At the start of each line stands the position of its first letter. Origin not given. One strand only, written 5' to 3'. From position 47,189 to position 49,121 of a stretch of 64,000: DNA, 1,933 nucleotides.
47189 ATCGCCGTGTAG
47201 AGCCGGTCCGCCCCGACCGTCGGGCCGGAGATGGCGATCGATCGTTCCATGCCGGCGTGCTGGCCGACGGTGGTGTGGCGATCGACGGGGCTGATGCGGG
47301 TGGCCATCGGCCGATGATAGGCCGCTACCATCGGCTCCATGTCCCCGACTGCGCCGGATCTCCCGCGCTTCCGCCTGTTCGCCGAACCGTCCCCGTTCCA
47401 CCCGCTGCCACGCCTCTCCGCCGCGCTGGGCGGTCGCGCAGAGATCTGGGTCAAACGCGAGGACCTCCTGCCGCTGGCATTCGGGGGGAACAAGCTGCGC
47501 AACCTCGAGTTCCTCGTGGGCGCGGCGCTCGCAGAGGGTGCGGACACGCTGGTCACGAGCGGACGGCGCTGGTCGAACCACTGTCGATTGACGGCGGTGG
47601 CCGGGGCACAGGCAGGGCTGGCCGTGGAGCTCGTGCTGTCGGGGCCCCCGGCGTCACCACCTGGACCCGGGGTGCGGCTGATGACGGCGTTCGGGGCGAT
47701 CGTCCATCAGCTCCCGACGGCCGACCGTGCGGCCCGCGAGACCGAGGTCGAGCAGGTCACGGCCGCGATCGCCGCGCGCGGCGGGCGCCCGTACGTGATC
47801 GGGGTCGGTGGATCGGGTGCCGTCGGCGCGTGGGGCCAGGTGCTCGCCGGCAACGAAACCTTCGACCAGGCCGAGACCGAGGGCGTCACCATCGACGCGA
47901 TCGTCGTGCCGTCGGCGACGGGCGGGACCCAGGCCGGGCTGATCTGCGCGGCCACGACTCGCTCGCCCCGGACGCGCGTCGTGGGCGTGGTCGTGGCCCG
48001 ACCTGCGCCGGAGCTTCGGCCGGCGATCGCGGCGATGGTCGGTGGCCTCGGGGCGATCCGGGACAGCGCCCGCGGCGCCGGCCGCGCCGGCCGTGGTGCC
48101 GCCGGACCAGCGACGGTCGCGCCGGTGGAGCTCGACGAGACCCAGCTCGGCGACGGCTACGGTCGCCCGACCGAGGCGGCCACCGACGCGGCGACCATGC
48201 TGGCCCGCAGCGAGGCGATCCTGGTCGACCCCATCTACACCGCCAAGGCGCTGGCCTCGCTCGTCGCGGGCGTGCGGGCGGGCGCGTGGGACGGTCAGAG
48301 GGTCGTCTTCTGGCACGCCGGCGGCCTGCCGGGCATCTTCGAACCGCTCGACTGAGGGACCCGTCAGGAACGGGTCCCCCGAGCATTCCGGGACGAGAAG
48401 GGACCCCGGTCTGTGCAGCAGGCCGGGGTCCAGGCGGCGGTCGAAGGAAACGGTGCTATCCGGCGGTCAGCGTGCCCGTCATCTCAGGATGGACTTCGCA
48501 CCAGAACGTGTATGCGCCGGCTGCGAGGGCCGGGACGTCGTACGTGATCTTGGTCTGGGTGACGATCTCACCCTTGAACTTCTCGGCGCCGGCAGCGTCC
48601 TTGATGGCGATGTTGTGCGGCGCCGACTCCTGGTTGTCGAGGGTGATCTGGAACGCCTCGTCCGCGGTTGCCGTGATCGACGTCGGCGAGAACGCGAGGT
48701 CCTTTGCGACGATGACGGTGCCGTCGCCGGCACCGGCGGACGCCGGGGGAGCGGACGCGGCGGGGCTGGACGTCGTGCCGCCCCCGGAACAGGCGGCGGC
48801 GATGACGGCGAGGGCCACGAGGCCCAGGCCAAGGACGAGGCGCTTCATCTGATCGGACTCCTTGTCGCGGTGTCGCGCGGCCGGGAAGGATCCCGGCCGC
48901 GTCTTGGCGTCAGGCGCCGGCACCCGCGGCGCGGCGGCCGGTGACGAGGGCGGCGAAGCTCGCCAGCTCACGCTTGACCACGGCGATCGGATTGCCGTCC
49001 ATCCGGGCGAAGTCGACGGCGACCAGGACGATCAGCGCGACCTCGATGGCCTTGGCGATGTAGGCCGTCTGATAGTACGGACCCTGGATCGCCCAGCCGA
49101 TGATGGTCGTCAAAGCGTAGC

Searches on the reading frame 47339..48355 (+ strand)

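Call 18: search_protein_families(library=pfam, proteins=[window:47339-48355:+], max_evalue=0.00001)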
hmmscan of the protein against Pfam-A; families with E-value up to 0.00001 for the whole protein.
window:47339-48355:+ (338 aa): 1 family
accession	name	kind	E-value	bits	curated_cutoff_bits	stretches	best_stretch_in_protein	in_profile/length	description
PF00291.31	PALP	-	5e-39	134.8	35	1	15-328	5-295/295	Pyridoxal-phosphate dependent enzyme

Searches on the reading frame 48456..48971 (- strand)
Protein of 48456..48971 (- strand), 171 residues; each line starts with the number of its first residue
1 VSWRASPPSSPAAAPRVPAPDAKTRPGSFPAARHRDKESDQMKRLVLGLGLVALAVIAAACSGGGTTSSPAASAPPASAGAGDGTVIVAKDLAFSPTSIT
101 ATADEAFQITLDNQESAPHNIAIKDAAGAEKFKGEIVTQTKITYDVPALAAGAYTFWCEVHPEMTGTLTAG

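Call 97: search_protein_families(library=pfam, proteins=[window:48456-48971:-], max_evalue=0.0001)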
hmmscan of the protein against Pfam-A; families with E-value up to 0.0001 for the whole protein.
window:48456-48971:- (171 aa): 2 families
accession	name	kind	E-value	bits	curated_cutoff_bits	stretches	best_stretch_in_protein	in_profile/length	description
PF13473.12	Cupredoxin_1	-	1.8e-14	54.1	27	1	73-170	11-104/104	Cupredoxin-like domain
PF00127.26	Copper-bind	-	4.1e-06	27.6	21.2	1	89-169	9-97/99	Copper binding proteins, plastocyanin/azurin family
